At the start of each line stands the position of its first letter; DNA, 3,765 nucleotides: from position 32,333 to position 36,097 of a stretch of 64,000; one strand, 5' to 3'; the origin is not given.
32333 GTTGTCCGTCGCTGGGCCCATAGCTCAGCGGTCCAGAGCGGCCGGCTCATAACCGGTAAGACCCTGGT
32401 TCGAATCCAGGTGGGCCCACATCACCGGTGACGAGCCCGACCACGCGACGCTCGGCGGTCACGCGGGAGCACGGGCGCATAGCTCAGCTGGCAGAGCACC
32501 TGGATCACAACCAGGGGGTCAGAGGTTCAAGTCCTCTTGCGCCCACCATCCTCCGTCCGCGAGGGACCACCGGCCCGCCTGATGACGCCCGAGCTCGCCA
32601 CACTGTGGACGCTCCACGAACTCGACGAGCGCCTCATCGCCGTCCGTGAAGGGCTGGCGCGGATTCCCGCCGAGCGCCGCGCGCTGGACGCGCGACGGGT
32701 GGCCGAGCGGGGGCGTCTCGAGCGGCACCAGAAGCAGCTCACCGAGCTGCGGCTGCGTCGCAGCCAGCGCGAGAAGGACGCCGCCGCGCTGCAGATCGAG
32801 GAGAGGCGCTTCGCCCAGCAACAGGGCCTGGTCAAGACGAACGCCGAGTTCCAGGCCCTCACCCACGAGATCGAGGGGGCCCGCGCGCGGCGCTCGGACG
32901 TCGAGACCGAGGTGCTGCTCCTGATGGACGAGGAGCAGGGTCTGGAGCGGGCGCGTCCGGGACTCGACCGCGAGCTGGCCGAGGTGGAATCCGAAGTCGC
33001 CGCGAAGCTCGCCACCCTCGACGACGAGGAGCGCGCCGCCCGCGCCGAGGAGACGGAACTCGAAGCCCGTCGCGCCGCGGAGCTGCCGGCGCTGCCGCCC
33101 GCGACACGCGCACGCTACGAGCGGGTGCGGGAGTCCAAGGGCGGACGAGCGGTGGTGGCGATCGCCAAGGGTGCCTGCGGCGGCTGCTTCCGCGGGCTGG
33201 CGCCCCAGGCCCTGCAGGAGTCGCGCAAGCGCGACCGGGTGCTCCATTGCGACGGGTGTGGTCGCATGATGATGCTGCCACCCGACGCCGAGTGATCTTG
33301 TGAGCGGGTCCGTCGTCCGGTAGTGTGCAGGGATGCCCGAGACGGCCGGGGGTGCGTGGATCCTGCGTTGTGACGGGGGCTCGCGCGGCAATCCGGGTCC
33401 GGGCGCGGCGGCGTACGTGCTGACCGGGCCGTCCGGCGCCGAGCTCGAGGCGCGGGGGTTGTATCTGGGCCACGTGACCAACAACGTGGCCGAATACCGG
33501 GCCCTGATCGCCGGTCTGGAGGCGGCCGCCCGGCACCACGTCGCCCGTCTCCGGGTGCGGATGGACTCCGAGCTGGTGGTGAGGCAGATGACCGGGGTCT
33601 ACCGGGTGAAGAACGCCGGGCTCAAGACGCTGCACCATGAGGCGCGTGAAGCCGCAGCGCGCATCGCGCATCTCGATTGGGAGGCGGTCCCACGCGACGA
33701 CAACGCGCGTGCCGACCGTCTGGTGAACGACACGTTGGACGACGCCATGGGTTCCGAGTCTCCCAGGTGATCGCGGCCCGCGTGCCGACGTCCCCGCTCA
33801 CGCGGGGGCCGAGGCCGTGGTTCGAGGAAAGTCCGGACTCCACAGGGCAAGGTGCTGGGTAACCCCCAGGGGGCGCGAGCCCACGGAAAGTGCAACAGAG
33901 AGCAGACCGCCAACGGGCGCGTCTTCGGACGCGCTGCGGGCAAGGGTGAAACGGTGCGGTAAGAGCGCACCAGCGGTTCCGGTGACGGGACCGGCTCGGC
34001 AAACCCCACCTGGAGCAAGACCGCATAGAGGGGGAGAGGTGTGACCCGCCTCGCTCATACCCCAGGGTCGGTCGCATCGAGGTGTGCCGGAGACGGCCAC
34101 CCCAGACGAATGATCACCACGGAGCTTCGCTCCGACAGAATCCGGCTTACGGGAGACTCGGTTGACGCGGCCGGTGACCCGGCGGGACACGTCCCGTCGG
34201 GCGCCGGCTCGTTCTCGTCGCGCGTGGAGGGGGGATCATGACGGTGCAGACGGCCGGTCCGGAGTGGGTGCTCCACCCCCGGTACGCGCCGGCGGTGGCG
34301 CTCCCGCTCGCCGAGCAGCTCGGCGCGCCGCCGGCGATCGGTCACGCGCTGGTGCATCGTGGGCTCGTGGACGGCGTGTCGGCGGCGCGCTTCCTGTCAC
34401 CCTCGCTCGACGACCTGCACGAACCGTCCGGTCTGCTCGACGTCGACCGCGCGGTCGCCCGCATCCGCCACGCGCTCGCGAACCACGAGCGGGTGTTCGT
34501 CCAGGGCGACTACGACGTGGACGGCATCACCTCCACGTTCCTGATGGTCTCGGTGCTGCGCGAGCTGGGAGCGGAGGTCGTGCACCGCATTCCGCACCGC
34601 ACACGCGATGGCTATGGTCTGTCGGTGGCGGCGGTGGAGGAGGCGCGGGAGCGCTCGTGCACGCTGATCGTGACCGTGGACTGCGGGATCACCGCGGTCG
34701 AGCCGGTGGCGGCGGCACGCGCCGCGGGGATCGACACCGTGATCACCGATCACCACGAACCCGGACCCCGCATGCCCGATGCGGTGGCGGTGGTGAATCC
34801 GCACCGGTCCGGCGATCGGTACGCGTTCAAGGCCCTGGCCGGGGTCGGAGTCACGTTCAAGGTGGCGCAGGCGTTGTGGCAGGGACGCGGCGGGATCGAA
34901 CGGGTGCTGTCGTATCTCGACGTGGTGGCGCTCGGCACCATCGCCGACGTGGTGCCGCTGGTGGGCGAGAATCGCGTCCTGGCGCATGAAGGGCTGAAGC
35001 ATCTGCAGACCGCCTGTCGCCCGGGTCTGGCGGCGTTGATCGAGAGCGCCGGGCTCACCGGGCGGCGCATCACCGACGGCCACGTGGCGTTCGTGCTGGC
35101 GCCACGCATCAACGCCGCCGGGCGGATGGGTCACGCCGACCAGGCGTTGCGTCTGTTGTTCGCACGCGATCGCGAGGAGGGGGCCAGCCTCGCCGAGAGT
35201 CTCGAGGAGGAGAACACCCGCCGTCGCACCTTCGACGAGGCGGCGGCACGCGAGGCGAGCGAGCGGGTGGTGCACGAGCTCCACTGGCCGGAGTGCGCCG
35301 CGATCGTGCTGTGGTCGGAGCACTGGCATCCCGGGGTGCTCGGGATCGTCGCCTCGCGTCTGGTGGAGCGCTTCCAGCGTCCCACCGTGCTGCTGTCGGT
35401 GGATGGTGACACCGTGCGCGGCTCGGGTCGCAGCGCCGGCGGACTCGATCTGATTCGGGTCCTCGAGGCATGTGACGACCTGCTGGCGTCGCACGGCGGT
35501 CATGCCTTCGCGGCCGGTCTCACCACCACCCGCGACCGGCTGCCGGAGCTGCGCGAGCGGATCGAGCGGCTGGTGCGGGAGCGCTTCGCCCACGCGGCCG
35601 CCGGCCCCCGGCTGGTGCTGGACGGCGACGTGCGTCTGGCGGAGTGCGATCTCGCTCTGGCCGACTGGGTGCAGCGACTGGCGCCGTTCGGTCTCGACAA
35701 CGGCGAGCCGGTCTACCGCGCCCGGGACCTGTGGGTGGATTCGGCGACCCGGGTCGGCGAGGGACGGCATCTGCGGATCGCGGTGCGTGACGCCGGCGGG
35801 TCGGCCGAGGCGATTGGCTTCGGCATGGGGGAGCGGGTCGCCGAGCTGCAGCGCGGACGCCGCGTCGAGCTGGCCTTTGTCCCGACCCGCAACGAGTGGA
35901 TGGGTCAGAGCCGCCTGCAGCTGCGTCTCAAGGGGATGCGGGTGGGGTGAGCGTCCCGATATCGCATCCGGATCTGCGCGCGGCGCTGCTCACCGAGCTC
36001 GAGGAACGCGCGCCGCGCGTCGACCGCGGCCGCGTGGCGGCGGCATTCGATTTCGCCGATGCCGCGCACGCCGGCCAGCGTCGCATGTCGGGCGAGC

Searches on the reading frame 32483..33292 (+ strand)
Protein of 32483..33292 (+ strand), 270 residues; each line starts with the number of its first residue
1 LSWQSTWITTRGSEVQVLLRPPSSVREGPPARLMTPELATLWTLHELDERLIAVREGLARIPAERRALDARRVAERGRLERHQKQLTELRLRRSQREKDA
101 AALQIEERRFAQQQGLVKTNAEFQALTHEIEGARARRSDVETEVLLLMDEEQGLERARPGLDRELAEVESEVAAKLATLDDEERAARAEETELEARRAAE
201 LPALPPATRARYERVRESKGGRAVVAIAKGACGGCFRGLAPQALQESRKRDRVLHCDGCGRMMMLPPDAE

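Call 40: search_protein_families(library=pfam, proteins=[window:32483-33292:+], max_evalue=0.0001)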
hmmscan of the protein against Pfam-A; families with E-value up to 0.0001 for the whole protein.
window:32483-33292:+ (270 aa): 2 families
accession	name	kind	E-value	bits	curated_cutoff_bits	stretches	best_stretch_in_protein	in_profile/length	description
PF02591.20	Zn_ribbon_9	-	9.7e-09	35.6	29.1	1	231-263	1-33/33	C4-type zinc ribbon domain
PF24481.2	CT398_CC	-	2.9e-06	27.7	27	1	44-220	1-180/180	CT398-like coiled coil hairpin domain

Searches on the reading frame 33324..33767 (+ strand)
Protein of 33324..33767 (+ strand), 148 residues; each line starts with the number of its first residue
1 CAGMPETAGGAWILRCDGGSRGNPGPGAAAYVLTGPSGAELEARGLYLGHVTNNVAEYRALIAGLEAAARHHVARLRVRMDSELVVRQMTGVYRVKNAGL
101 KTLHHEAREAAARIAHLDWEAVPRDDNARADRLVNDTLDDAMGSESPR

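Call 40: search_protein_families(library=pfam, proteins=[window:33324-33767:+], max_evalue=0.0001)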
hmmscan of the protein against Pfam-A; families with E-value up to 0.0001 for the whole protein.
window:33324-33767:+ (148 aa): 2 families
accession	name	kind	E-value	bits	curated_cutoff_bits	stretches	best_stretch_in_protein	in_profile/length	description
PF13456.12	RVT_3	-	6.6e-17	62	21.6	1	16-136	2-122/123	Reverse transcriptase-like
PF00075.30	RNase_H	-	5.5e-10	40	25.8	1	13-104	5-90/141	RNase H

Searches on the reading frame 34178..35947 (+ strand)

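Call 40: search_protein_families(library=pfam, proteins=[window:34178-35947:+], max_evalue=0.0001)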
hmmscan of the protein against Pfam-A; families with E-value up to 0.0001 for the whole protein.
window:34178-35947:+ (590 aa): 3 families
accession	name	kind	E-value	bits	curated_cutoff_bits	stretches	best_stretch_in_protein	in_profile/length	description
PF17768.7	RecJ_OB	-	5.6e-25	87.9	27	1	482-585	2-106/107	RecJ OB domain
PF01368.27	DHH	-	7.7e-25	88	28.1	1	105-254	1-125/125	DHH family, N-terminal domain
PF02272.25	DHHA1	-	4.9e-15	56.3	25.9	1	376-467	5-101/102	DHHA1 domain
